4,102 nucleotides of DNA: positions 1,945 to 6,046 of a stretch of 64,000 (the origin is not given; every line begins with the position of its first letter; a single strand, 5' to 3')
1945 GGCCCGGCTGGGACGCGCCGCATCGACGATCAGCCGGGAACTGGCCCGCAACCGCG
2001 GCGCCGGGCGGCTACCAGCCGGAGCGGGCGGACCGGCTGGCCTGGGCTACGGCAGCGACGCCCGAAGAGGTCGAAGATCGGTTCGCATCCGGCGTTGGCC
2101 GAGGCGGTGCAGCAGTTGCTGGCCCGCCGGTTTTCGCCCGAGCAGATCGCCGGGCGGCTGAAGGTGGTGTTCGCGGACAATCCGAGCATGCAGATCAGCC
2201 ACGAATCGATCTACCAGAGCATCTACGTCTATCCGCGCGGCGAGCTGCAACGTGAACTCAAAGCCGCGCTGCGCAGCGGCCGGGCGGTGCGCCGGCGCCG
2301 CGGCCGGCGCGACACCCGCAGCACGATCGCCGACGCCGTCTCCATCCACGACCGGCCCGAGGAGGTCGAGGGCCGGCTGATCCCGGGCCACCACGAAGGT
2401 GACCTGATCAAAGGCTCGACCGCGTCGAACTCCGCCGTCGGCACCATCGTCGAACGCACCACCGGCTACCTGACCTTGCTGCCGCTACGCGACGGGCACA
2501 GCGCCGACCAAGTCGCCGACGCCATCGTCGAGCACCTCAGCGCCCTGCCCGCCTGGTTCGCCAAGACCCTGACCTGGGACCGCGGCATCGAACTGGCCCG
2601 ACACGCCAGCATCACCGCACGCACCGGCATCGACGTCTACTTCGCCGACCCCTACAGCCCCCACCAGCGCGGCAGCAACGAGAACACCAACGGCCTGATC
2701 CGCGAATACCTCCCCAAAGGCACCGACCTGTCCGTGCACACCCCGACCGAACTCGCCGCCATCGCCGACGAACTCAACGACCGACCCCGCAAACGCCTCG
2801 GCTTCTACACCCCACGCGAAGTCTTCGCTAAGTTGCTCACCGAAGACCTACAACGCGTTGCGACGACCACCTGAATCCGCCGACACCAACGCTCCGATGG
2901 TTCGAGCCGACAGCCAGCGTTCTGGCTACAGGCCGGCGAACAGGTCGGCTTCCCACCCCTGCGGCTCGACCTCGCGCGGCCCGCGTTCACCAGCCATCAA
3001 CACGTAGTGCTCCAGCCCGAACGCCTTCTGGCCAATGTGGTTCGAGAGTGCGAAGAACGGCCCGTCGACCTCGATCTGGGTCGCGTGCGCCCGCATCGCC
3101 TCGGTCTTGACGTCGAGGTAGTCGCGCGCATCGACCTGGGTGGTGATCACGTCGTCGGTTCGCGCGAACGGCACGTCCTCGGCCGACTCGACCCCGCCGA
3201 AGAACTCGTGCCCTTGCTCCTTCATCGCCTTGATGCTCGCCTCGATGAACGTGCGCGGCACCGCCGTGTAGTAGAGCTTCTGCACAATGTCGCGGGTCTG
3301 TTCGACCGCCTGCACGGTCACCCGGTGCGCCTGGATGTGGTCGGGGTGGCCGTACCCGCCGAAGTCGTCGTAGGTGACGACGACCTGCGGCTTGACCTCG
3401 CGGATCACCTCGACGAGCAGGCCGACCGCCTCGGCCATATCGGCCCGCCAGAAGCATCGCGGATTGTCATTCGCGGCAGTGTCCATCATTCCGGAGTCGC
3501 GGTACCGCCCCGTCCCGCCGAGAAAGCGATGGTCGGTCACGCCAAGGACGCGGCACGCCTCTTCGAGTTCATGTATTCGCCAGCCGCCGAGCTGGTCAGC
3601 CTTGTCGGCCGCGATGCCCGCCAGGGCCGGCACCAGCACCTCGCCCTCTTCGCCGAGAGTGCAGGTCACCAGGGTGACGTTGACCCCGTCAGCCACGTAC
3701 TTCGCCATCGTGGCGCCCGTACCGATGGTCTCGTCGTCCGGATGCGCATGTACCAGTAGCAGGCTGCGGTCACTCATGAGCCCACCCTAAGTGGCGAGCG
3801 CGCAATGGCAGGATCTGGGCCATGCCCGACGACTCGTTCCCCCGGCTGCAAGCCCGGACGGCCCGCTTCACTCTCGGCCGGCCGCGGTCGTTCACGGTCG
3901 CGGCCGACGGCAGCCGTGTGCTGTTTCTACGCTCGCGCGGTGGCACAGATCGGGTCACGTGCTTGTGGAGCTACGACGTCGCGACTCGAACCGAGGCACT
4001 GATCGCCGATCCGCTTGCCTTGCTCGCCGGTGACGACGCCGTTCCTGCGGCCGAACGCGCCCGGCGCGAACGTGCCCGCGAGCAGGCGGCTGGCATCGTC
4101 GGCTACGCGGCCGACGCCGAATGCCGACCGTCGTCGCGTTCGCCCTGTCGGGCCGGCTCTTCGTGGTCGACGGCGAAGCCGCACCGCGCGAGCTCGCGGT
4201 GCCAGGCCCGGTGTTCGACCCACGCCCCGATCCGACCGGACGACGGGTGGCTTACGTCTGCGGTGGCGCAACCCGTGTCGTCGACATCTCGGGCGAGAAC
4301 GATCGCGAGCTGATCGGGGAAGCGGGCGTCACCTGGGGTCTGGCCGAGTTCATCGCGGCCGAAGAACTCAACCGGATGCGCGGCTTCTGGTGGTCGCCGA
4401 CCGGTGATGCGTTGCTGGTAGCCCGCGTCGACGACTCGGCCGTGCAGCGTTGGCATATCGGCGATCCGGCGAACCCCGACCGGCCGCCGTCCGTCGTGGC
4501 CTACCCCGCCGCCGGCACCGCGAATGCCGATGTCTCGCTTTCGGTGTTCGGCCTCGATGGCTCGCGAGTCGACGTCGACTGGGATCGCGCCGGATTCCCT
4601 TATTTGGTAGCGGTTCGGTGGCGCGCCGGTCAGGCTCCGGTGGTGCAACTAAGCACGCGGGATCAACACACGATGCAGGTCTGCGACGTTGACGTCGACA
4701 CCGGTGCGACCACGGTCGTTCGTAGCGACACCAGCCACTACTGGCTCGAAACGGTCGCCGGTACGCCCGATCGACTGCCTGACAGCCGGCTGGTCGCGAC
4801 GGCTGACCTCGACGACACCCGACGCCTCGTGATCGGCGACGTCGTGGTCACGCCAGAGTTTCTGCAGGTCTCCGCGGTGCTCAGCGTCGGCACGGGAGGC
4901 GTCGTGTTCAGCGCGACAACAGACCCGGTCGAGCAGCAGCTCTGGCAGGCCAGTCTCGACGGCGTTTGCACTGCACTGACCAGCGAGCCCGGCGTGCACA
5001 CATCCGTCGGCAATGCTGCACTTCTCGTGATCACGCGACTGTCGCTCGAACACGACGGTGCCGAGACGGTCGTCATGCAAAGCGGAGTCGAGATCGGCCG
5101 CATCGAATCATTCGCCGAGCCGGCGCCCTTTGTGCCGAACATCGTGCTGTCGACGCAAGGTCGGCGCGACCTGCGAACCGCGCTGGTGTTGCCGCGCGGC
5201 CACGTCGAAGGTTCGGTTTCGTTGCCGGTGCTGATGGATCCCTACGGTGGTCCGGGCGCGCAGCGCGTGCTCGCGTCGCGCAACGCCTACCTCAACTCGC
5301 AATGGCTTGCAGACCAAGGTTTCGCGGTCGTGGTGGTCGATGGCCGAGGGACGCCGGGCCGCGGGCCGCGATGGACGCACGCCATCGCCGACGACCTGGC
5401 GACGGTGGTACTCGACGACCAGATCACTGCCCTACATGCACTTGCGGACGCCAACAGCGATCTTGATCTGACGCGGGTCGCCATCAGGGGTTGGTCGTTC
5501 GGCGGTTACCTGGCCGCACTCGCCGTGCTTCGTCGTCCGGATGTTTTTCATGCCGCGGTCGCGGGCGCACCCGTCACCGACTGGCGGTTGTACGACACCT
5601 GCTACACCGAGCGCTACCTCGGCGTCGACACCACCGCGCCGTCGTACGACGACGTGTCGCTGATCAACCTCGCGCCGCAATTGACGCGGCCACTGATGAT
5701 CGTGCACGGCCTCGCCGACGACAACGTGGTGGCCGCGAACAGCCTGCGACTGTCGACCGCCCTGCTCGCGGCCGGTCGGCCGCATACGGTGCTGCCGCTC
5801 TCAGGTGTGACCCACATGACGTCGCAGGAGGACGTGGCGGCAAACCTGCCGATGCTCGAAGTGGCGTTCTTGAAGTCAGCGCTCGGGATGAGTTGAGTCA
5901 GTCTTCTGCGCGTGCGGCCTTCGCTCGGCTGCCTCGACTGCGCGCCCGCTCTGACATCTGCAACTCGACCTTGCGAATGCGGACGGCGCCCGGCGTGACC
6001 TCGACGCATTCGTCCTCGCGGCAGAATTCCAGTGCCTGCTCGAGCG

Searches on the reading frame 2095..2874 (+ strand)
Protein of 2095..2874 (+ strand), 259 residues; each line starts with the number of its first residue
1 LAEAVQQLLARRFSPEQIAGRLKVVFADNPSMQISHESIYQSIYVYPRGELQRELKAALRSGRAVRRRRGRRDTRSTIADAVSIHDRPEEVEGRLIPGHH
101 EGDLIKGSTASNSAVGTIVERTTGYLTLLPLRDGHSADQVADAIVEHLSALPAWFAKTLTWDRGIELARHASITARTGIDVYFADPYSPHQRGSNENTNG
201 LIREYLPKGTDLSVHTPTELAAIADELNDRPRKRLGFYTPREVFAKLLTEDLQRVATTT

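Call 74: search_protein_families(library=pfam, proteins=[window:2095-2874:+], max_evalue=0.00001)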
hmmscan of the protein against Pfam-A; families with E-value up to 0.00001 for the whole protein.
window:2095-2874:+ (259 aa): 1 family
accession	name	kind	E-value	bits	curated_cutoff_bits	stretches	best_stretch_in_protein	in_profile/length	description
PF00665.32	rve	-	1.6e-08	35.2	32.6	1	98-189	6-102/102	Integrase core domain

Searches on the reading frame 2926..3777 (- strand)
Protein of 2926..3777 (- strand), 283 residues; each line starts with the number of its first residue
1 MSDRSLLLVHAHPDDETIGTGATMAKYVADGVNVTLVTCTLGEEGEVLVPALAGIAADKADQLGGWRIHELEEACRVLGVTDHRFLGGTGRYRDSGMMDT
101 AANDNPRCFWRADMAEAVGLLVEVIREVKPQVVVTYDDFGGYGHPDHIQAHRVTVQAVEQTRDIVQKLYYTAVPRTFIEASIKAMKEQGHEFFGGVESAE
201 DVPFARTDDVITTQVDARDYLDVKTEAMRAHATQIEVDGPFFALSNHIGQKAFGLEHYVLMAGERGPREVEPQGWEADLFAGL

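Call 74: search_protein_families(library=pfam, proteins=[window:2926-3777:-], max_evalue=0.00001)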
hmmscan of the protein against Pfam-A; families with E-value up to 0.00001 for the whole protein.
window:2926-3777:- (283 aa): 1 family
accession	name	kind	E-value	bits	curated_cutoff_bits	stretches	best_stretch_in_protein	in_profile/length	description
PF02585.22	PIG-L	-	5.3e-31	108.2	28.2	1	7-158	1-129/129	GlcNAc-PI de-N-acetylase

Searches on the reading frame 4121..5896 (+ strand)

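Call 74: search_protein_families(library=pfam, proteins=[window:4121-5896:+], max_evalue=0.00001)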
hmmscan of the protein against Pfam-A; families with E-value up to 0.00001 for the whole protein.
window:4121-5896:+ (591 aa): 4 families
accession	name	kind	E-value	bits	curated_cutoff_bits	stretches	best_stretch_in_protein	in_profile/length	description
PF00326.27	Peptidase_S9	-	6.3e-46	157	22.6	1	391-590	5-212/213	Prolyl oligopeptidase family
PF00930.27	DPPIV_N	-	1.1e-30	107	22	1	29-293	43-330/354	Dipeptidyl peptidase IV (DPP IV) N-terminal region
PF02129.25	Peptidase_S15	-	1.5e-10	41.6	23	1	351-490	5-134/262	X-Pro dipeptidyl-peptidase (S15 family)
PF12146.15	Hydrolase_4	-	1.4e-08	34.8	27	1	394-491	25-116/239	Serine aminopeptidase, S33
